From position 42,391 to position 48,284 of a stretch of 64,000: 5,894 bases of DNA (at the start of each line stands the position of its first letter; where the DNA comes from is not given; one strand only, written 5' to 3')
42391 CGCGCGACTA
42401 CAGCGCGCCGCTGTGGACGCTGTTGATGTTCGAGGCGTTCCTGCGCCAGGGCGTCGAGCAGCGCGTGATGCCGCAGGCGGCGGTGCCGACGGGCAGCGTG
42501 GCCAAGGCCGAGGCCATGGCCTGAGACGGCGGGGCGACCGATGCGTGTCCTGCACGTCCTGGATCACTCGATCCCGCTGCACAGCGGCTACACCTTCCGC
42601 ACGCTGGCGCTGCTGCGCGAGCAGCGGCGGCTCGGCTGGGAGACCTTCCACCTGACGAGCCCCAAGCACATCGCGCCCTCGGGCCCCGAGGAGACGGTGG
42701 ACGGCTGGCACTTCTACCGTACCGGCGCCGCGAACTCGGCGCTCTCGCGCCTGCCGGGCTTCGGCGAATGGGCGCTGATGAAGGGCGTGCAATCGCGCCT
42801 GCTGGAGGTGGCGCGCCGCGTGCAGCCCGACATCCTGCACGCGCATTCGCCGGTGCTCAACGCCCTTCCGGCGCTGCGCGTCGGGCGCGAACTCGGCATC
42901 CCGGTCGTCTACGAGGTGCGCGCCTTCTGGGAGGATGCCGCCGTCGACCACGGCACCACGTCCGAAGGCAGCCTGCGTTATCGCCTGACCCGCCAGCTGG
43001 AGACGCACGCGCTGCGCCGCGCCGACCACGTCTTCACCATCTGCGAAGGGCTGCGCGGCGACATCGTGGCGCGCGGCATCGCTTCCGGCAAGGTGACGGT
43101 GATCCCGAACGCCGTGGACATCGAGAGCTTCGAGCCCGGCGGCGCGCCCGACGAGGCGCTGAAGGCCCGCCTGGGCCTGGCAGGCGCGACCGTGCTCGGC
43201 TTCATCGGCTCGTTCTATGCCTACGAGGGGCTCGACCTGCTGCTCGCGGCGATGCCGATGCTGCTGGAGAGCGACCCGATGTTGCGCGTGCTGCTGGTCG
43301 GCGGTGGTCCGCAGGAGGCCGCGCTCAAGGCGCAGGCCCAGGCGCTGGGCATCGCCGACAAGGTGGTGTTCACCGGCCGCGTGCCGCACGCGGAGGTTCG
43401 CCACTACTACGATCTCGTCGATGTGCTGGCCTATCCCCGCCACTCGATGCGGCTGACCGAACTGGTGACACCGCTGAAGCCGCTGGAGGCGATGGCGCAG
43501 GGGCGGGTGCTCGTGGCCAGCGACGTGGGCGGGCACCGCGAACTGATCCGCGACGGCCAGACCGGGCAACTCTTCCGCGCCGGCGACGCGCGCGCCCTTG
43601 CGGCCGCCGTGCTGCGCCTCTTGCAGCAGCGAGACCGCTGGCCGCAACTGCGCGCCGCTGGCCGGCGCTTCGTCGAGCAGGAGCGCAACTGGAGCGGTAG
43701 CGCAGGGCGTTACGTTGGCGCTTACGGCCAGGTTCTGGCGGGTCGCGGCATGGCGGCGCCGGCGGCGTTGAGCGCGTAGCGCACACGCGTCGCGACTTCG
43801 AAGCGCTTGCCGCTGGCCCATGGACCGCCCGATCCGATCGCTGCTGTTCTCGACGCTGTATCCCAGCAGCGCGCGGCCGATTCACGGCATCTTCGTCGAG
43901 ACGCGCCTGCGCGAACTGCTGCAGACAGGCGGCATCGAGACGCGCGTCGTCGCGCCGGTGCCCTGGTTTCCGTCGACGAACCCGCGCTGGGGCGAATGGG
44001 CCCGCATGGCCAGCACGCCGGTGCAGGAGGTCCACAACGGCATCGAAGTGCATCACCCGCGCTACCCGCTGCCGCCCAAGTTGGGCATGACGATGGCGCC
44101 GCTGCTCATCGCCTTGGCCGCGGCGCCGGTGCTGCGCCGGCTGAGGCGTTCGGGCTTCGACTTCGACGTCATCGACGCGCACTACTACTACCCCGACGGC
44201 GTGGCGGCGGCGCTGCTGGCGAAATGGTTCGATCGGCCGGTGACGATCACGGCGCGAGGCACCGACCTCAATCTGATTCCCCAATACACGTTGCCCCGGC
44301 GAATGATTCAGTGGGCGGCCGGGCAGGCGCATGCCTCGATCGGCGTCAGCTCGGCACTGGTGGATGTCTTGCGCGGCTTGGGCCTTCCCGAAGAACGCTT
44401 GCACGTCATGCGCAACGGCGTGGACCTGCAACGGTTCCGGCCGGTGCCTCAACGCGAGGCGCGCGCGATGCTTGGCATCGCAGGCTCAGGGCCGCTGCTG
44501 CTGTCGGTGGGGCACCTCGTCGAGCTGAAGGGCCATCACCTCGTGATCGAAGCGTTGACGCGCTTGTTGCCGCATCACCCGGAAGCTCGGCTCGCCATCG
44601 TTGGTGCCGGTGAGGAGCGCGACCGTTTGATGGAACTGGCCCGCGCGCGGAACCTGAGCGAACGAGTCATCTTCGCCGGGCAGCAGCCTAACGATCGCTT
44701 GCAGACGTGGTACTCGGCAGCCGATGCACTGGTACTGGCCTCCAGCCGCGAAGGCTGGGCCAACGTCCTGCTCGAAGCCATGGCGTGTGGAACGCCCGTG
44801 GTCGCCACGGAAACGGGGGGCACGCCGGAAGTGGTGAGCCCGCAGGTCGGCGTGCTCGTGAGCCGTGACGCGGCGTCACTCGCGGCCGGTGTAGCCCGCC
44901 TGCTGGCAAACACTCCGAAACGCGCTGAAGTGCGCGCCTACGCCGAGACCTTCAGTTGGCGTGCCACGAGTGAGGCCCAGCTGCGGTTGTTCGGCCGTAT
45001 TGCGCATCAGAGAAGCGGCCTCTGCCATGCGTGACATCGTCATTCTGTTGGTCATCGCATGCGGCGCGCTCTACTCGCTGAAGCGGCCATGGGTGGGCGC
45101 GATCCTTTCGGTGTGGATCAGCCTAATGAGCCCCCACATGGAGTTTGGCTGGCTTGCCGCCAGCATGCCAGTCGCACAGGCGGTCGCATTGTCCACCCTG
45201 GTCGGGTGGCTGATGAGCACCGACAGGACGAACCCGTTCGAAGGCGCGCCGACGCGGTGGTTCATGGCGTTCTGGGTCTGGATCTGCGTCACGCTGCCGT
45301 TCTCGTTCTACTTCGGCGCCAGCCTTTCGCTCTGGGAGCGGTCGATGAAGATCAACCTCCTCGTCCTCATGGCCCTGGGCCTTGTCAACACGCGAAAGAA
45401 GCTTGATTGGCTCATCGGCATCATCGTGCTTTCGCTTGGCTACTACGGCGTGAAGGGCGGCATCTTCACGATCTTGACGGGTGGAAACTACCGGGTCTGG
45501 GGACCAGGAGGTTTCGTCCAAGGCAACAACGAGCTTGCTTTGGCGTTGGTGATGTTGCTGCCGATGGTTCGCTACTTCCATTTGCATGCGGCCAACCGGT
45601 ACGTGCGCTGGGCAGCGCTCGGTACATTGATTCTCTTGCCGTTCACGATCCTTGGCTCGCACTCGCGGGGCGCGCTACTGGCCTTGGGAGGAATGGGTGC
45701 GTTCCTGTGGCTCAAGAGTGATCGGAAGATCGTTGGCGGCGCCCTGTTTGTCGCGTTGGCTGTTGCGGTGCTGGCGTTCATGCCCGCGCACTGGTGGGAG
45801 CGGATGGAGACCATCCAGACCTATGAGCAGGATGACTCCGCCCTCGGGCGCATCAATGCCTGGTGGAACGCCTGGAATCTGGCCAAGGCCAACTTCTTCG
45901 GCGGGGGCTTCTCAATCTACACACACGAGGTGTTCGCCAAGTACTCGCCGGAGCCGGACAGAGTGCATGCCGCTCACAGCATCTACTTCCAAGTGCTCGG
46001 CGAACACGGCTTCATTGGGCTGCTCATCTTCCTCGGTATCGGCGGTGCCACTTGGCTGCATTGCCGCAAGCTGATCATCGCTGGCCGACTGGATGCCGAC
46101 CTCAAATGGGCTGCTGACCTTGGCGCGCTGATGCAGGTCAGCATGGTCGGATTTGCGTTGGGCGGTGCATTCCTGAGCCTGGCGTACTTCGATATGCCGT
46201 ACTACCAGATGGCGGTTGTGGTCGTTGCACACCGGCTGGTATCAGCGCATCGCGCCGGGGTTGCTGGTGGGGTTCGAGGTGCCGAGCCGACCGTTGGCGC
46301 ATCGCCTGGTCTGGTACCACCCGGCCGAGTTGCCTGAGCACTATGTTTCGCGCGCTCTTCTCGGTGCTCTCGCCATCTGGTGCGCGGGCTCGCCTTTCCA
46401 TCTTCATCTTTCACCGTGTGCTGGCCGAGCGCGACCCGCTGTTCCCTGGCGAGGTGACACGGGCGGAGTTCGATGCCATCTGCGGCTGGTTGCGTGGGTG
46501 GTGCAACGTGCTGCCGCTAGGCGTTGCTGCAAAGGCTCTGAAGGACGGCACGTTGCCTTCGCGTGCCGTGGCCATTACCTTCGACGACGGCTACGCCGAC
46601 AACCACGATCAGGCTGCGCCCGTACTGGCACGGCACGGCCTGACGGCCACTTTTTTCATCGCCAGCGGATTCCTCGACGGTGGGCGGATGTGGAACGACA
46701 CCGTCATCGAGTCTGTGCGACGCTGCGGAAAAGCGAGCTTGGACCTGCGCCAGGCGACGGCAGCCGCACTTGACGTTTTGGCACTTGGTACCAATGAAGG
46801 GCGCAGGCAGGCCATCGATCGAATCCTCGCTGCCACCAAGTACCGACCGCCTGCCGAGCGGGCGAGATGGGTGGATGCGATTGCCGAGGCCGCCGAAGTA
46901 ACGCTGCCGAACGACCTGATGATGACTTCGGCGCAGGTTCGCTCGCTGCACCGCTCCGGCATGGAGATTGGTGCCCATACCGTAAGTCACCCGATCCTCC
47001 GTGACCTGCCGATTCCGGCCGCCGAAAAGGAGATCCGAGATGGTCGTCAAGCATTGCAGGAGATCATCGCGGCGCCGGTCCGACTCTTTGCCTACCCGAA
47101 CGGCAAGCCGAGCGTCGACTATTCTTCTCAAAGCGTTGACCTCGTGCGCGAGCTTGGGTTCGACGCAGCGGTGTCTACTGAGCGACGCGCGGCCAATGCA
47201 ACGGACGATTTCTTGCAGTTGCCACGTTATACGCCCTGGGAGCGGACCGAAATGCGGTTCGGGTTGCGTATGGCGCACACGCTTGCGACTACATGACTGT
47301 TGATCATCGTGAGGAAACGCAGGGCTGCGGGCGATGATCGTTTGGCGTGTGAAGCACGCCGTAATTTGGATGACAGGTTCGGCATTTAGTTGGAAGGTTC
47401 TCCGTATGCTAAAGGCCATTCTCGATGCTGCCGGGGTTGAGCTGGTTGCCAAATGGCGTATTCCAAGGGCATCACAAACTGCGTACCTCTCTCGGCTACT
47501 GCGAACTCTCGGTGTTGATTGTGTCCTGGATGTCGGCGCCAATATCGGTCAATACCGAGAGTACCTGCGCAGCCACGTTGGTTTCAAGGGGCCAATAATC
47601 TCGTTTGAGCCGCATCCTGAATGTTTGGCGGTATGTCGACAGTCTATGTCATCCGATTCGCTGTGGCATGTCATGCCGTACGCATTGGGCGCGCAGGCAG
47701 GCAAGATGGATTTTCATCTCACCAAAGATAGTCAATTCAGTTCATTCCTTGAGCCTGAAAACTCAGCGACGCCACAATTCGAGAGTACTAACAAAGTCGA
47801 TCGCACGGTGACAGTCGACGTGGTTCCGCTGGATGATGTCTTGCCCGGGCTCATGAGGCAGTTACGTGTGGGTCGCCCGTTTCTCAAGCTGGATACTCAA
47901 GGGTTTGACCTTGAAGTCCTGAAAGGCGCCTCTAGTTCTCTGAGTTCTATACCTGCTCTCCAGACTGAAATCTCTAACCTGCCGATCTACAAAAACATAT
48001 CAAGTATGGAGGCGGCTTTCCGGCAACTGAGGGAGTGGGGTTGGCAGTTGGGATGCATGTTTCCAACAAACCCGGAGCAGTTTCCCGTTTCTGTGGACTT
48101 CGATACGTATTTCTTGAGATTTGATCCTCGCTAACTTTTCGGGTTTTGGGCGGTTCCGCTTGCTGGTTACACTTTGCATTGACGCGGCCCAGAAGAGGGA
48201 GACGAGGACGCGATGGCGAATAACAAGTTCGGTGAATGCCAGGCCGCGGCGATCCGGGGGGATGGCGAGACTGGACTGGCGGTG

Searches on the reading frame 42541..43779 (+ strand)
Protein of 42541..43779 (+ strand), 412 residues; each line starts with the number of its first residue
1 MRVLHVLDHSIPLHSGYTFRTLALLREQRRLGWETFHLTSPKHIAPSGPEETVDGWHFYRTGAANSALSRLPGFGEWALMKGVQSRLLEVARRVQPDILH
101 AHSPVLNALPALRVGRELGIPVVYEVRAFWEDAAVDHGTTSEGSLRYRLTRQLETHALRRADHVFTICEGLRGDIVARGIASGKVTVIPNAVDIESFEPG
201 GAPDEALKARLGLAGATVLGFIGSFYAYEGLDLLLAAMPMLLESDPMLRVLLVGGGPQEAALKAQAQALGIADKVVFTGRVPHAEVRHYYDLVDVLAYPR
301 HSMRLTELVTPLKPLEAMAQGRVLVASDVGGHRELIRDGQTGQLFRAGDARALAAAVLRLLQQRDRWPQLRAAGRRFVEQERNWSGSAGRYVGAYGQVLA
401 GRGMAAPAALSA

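Call 10: search_protein_families(library=ncbifam, proteins=[window:42541-43779:+], max_evalue=0.00001)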
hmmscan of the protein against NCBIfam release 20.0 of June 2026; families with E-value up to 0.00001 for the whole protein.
window:42541-43779:+ (412 aa): 29 families (the best 25 are shown)
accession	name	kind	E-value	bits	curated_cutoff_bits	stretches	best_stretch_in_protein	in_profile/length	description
TIGR04063.1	stp3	hypoth_equivalog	5.5e-200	664.3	442.05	1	2-399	1-396/397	TIGR04063 family PEP-CTERM/XrtA system glycosyltransferase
TIGR03449.1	mycothiol_MshA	equivalog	1e-27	97.1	462.5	1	93-397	100-402/406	D-inositol-3-phosphate glycosyltransferase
TIGR03088.1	stp2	hypoth_equivalog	1.3e-26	93.5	409.05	1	83-399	69-374/374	TIGR03088 family PEP-CTERM/XrtA system glycosyltransferase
TIGR03999.1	thiol_BshA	equivalog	1.1e-25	90.4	273.7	1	84-399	73-374/375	N-acetyl-alpha-D-glucosaminyl L-malate synthase BshA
NF007640.0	PRK10307.1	subfamily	5.7e-23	81.5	276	1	86-381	97-390/411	WcaI family glycosyltransferase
NF053787.1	GlcN_PG_synth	equivalog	8.4e-20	70.9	480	1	89-399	76-360/361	N-acetylglucosaminyl phosphatidylglycerol synthase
NF041876.1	EPS_EpsE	equivalog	6.1e-19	68.5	400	1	158-387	159-385/389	exopolysaccharide biosynthesis GT4 family glycosyltransferase EpsE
NF038298.1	EPS_HpsO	equivalog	5.5e-18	64.9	575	1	153-374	139-363/388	hormogonium polysaccharide biosynthesis glycosyltransferase HpsO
TIGR02149.1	glgA_Coryne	subfamily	5.6e-18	65.2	302.4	1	147-399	131-391/391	glycogen synthase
NF047684.1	TeichurnBiosyTuaC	equivalog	6.7e-16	58.2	550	1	92-398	105-389/391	teichuronic acid biosynthesis protein TuaC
TIGR04047.1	MSMEG_0565_glyc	hypoth_equivalog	1.4e-15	57.2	259.85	1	152-395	130-371/373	MSMEG_0565 family glycosyltransferase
TIGR02095.1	glgA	subfamily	8.1e-15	54.4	328.45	1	204-397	279-476/477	glycogen/starch synthase, ADP-glucose type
NF047676.1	TeichurnBiosyTuaH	equivalog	1.8e-14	53.5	550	1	122-385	121-374/384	teichuronic acid biosynthesis protein TuaH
NF038011.1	PelF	equivalog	3.1e-13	49.6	100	1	148-380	245-474/489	GT4 family glycosyltransferase PelF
NF038229.1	Glyco4_Geo_Pelo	equivalog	4.8e-13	48.8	400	1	85-399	45-337/338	GPMC system family 4 glycosyltransferase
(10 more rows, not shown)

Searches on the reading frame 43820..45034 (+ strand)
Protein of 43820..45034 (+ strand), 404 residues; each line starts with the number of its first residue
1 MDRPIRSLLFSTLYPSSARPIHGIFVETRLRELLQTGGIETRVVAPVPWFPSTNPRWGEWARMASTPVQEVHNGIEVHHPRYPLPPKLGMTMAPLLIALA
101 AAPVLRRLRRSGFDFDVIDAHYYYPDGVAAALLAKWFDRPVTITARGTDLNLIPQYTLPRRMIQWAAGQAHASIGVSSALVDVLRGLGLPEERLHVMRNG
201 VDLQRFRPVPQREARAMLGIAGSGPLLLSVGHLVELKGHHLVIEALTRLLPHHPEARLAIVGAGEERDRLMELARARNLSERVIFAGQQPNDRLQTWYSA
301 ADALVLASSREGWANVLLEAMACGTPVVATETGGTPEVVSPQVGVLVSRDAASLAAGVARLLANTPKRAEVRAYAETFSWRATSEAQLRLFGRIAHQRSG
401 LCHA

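Call 10: search_protein_families(library=ncbifam, proteins=[window:43820-45034:+], max_evalue=0.00001)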
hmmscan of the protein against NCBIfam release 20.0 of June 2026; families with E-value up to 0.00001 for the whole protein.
window:43820-45034:+ (404 aa): 36 families (the best 25 are shown)
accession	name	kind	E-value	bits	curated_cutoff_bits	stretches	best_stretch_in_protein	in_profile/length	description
NF047684.1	TeichurnBiosyTuaC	equivalog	4.1e-48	164.2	550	1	9-370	5-360/391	teichuronic acid biosynthesis protein TuaC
TIGR03449.1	mycothiol_MshA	equivalog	2.6e-37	128.7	462.5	1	183-394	179-403/406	D-inositol-3-phosphate glycosyltransferase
TIGR03999.1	thiol_BshA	equivalog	7.5e-34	117.3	273.7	1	113-375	83-349/375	N-acetyl-alpha-D-glucosaminyl L-malate synthase BshA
TIGR03088.1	stp2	hypoth_equivalog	1.9e-31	109.4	409.05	1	170-392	137-371/374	TIGR03088 family PEP-CTERM/XrtA system glycosyltransferase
TIGR04063.1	stp3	hypoth_equivalog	5e-29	101.4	442.05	1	145-379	133-375/397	TIGR04063 family PEP-CTERM/XrtA system glycosyltransferase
TIGR04047.1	MSMEG_0565_glyc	hypoth_equivalog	1.6e-28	99.8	259.85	1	165-391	134-371/373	MSMEG_0565 family glycosyltransferase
NF041876.1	EPS_EpsE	equivalog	3.9e-28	98.8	400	1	191-372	185-369/389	exopolysaccharide biosynthesis GT4 family glycosyltransferase EpsE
TIGR02149.1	glgA_Coryne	subfamily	7.3e-25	87.9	302.4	1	114-391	83-387/391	glycogen synthase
NF053787.1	GlcN_PG_synth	equivalog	7.9e-23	80.9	480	1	176-389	150-354/361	N-acetylglucosaminyl phosphatidylglycerol synthase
TIGR04157.1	glyco_rSAM_CFB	subfamily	6.9e-22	78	400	1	174-343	174-343/406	TIGR04157 family glycosyltransferase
NF011726.0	PRK15179.1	equivalog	3.3e-21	75.3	733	1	187-350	477-642/694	Vi polysaccharide biosynthesis protein TviE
NF038229.1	Glyco4_Geo_Pelo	equivalog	2.6e-20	72.7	400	1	102-376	45-313/338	GPMC system family 4 glycosyltransferase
NF007640.0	PRK10307.1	subfamily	1.7e-19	70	276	1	175-385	177-393/411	WcaI family glycosyltransferase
NF050063.1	ProtGlycPglJ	equivalog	2.3e-19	69.8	500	1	182-375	158-343/363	N-acetylgalactosamine-N,N'-diacetylbacillosaminyl-diphospho-undecaprenol 4-alpha-N-acetylgalactosaminyltransferase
TIGR04005.1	wcaL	equivalog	3.9e-19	68.8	537.6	1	113-357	117-363/406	colanic acid biosynthesis glycosyltransferase WcaL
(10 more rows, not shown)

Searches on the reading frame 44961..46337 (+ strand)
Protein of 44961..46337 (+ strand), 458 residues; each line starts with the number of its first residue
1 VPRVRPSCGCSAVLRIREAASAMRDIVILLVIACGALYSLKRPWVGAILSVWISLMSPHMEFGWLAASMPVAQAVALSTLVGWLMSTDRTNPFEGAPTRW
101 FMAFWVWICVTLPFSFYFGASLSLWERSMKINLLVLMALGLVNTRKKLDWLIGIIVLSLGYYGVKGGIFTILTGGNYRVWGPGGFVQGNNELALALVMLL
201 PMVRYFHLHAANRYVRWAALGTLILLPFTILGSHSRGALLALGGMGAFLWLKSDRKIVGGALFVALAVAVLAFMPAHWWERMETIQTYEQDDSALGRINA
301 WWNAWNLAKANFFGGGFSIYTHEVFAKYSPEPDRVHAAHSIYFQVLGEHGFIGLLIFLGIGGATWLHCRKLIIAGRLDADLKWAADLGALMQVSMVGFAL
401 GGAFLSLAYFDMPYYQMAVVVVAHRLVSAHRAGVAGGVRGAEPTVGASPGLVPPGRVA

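Call 11: search_protein_families(library=ncbifam, proteins=[window:44961-46337:+], max_evalue=0.00001)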
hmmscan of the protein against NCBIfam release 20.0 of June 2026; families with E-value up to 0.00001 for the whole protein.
window:44961-46337:+ (458 aa): 1 family
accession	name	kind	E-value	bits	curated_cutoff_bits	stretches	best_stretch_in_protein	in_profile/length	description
TIGR03097.1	PEP_O_lig_1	hypoth_equivalog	8.5e-133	443.2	188.1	1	24-427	1-407/408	putative O-glycosylation ligase, exosortase A system-associated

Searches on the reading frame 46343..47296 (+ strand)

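Call 11: search_protein_families(library=ncbifam, proteins=[window:46343-47296:+], max_evalue=0.00001)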
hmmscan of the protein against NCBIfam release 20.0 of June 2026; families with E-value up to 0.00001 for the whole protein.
window:46343-47296:+ (317 aa): 5 families
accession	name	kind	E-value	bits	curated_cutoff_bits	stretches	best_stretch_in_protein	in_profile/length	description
TIGR02764.1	spore_ybaN_pdaB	equivalog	1.5e-11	44.5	237.4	1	197-275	49-123/191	polysaccharide deacetylase family sporulation protein PdaB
NF045820.1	PgAcgDacpgdA_Strep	equivalog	2.1e-09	36.7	800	0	199-267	313-380/463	peptidoglycan-N-acetylglucosamine deacetylase PgdA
TIGR03938.2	deacetyl_PgaB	equivalog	5.3e-09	34.9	321.9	0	20-112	5-102/621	poly-beta-1,6-N-acetyl-D-glucosamine N-deacetylase PgaB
NF050820.1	PolSacchBiosHfsH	equivalog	1.8e-08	34.4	400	0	189-255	76-142/249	oligosaccharide deacetylase HfsH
TIGR03933.1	PIA_icaB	equivalog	2.3e-06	27.3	248.35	0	38-114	35-112/245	intercellular adhesin biosynthesis polysaccharide N-deacetylase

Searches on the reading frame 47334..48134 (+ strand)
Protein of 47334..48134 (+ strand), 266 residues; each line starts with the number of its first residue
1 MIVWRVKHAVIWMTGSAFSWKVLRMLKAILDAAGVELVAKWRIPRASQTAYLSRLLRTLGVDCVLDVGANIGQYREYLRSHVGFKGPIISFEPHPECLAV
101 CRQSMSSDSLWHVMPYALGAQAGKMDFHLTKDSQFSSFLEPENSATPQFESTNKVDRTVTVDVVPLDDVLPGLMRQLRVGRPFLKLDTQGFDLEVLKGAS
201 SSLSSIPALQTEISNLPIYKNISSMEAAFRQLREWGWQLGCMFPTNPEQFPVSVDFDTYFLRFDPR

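Call 11: search_protein_families(library=ncbifam, proteins=[window:47334-48134:+], max_evalue=0.00001)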
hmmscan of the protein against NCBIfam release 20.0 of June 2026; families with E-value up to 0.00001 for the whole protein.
window:47334-48134:+ (266 aa): 1 family
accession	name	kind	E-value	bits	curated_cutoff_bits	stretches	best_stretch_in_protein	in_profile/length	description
TIGR01444.1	fkbM_fam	subfamily_domain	2.3e-24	86.5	37.7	1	64-213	2-142/143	FkbM family methyltransferase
